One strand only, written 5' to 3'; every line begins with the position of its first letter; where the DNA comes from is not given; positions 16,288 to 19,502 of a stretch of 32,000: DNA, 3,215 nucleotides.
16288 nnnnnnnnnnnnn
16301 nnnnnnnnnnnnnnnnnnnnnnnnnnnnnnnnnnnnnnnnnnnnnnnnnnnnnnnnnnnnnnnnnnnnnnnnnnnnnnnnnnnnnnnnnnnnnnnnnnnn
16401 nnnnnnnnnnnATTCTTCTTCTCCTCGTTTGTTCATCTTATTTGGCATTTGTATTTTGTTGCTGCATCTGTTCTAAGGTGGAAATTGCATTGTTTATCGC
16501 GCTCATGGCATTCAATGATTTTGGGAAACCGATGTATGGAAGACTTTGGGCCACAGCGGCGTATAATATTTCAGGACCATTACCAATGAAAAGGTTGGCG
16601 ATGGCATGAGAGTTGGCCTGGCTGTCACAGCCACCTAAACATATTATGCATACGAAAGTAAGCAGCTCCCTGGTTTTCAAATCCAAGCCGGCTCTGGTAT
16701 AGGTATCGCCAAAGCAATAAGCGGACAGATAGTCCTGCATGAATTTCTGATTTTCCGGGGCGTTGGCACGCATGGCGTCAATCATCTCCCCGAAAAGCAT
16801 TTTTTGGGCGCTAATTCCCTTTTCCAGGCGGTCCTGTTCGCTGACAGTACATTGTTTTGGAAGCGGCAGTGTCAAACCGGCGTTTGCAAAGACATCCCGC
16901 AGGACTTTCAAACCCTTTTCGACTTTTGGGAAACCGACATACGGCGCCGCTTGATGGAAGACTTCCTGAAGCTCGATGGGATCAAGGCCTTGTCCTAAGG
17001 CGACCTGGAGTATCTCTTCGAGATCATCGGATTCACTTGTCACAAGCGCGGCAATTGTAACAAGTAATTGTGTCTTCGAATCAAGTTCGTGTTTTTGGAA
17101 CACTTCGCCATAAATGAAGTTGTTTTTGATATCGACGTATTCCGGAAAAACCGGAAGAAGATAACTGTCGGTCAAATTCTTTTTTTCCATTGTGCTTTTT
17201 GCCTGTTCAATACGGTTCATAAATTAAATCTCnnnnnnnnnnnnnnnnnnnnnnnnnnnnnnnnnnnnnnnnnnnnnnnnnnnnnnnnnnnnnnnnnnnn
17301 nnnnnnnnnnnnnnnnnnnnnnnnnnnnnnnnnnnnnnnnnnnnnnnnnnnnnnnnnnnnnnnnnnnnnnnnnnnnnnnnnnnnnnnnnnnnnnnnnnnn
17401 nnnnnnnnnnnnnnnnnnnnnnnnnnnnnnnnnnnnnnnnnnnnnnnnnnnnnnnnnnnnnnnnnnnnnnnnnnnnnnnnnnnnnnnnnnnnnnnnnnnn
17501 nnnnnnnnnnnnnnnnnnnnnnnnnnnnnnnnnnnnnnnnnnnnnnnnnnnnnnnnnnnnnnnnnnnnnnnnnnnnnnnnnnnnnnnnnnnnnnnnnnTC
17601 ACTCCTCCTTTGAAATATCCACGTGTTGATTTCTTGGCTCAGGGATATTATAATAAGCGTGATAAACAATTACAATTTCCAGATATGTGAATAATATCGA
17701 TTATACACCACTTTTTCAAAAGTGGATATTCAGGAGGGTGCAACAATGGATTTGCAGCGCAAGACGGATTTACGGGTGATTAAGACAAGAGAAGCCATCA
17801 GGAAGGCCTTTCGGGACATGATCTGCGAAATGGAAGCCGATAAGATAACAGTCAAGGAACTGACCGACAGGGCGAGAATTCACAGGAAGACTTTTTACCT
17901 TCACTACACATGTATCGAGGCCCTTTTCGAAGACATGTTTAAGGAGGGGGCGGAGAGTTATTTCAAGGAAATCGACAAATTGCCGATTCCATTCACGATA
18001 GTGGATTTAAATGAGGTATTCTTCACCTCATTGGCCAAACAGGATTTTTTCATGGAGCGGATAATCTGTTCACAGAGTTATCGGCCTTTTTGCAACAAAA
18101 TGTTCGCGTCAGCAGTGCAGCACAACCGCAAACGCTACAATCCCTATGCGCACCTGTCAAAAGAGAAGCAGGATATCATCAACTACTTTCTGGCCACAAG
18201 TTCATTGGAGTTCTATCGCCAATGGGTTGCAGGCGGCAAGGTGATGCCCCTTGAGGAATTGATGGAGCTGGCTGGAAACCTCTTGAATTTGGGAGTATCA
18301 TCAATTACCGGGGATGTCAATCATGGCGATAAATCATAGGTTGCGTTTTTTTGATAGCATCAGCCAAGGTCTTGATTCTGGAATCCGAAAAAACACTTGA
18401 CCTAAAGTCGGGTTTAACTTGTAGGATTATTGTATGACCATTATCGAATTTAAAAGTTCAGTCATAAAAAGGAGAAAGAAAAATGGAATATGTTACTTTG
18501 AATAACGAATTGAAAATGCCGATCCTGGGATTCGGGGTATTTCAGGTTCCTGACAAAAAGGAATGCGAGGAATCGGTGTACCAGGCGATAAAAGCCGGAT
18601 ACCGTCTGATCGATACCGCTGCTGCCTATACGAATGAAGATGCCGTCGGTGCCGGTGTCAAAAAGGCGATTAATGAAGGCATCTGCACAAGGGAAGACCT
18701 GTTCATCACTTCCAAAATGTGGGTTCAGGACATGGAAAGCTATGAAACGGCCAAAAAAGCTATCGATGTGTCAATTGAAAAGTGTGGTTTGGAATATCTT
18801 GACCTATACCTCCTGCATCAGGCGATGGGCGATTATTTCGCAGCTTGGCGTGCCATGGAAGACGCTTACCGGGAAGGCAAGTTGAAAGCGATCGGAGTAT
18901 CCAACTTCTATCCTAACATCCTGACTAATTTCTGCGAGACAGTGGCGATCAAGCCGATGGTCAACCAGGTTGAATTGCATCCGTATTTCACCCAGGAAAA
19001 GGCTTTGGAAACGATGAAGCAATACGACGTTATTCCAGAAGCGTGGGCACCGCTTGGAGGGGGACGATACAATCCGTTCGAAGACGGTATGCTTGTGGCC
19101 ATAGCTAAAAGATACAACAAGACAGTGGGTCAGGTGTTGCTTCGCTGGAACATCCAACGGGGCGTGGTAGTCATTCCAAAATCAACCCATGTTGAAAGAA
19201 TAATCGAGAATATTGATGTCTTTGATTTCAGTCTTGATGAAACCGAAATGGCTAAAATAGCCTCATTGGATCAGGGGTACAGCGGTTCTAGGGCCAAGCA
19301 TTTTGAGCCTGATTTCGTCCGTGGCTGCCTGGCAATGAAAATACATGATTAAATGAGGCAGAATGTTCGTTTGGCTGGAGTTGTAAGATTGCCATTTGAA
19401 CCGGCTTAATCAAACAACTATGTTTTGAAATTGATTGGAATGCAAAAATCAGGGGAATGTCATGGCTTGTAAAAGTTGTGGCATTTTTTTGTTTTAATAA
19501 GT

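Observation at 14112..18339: Six-gene operon of small uncharacterised enzymes (cyclophilin-like, CMD, cupin x2, membrane-anchored cyclophilin-like, AKR) under a divergent TetR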

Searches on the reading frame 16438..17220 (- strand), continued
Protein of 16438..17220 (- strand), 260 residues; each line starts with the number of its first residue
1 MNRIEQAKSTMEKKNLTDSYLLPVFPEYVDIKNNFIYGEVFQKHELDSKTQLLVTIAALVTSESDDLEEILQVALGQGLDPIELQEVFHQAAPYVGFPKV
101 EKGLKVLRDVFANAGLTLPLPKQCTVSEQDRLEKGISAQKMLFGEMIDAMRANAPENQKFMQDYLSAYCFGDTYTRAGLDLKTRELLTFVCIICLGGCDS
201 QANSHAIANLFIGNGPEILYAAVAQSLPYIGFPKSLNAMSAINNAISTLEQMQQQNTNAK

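Call 91: search_protein_families(library=pfam, proteins=[L094:2958-3638:+], max_evalue=0.01)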
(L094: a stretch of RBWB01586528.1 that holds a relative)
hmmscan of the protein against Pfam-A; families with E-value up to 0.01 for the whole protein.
L094:2958-3638:+ (226 aa): 7 families
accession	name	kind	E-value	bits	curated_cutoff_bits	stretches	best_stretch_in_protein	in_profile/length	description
PF01738.24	DLH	-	2.5e-06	27.7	21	1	61-143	34-125/217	Dienelactone hydrolase family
PF02129.25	Peptidase_S15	-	1.8e-05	25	23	1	60-222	43-213/262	X-Pro dipeptidyl-peptidase (S15 family)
PF12740.14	PETase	-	3e-05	24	28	1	54-152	66-162/263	PET hydrolase-like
PF00326.27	Peptidase_S9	-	8.7e-05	22.5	22.6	1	61-137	7-86/213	Prolyl oligopeptidase family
PF05448.18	AXE1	-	0.0002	20.7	21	1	99-153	160-216/321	Acetyl xylan esterase (AXE1)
PF22244.2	GCE_fung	-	0.0017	18.6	27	1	103-144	91-134/231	Glucuronyl esterase, fungi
PF08840.17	BAAT_C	-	0.0028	18.2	20.9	1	99-172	6-79/210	BAAT / Acyl-CoA thioester hydrolase C terminal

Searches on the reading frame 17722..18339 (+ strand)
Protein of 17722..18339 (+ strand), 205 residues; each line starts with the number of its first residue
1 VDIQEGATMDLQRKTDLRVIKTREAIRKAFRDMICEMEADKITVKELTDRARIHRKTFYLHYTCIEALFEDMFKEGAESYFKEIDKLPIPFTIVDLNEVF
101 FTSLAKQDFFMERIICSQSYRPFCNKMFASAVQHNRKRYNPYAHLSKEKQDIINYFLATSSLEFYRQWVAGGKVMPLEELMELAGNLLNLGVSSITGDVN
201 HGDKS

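Call 3: search_protein_families(library=pfam, proteins=[window:17722-18339:+], max_evalue=0.01)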
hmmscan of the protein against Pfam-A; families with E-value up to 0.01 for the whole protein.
window:17722-18339:+ (205 aa): 2 families
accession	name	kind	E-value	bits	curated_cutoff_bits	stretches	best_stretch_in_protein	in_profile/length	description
PF14278.11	TetR_C_8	-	5e-05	23.8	26.1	1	100-189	10-102/103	Transcriptional regulator C-terminal region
PF00440.29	TetR_N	-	0.0076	16.5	24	0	40-71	15-46/47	Bacterial regulatory proteins, tetR family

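Call 4: search_protein_families(library=ncbifam, proteins=[window:17722-18339:+], max_evalue=0.01)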
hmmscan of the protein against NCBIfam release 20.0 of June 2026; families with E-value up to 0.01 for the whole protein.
window:17722-18339:+ (205 aa): 2 families
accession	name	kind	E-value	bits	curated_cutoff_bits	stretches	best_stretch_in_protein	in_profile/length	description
TIGR02366.1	DHAK_reg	equivalog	5.6e-06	26.5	129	1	22-155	4-140/176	dihydroxyacetone kinase transcriptional activator DhaS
NF051852.1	efflux_TF_MtrR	exception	0.00037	20.3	280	1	13-85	2-74/205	multidrug efflux system transcriptional repressor MtrR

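Call 89: search_solved_structures(query=window:17743-18339:+, max_evalue=0.01)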
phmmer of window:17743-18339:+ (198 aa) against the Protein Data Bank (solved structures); distinct sequences matched with E-value up to 0.01: 4.
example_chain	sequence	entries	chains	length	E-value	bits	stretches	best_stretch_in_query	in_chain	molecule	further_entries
3kkc_A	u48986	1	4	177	8.4e-09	38.7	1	9-175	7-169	TetR family Transcriptional regulator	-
2iu5_A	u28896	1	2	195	0.00029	23.9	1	13-111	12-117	HTH-TYPE DHAKLM OPERON TRANSCRIPTIONAL ACTIVATOR DHAS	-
3o60_A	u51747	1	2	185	0.0034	20.4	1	8-116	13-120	Lin0861 protein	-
2fq4_A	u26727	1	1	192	0.0051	19.8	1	10-106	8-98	Transcriptional regulator, TetR family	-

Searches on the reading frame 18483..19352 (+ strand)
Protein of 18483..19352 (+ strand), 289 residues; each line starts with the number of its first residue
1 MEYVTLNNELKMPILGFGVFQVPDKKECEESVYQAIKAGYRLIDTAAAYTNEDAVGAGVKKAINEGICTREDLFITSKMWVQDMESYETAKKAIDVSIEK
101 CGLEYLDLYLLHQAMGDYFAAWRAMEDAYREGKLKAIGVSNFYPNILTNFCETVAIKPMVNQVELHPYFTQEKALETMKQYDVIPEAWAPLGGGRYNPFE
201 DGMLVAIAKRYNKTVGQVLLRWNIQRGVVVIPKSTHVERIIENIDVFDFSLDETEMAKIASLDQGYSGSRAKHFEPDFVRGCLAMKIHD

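Call 3: search_protein_families(library=pfam, proteins=[window:18483-19352:+], max_evalue=0.01)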
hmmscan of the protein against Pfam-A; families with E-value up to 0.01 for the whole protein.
window:18483-19352:+ (289 aa): 1 family
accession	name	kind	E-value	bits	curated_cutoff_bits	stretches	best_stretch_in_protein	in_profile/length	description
PF00248.27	Aldo_ket_red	-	3.5e-44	151.5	24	1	22-263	9-290/291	Aldo/keto reductase family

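Call 4: search_protein_families(library=ncbifam, proteins=[window:18483-19352:+], max_evalue=0.01)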
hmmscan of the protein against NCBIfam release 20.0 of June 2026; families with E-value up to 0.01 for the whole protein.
window:18483-19352:+ (289 aa): 4 families
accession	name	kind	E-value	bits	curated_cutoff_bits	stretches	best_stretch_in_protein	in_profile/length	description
NF008598.0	PRK11565.1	equivalog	1.1e-69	234.6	425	1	4-266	7-264/275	2,5-didehydrogluconate reductase DkgA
NF008377.0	PRK11172.1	equivalog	2.1e-45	155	327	1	11-268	2-256/267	2,5-didehydrogluconate reductase DkgB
NF049922.1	MethglyxlRedYdjG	equivalog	1.6e-12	47.1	550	1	24-194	34-223/326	NADH-dependent methylglyoxal reductase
NF007695.0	PRK10376.1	subfamily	6.4e-11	41.9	280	1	13-263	26-287/290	oxidoreductase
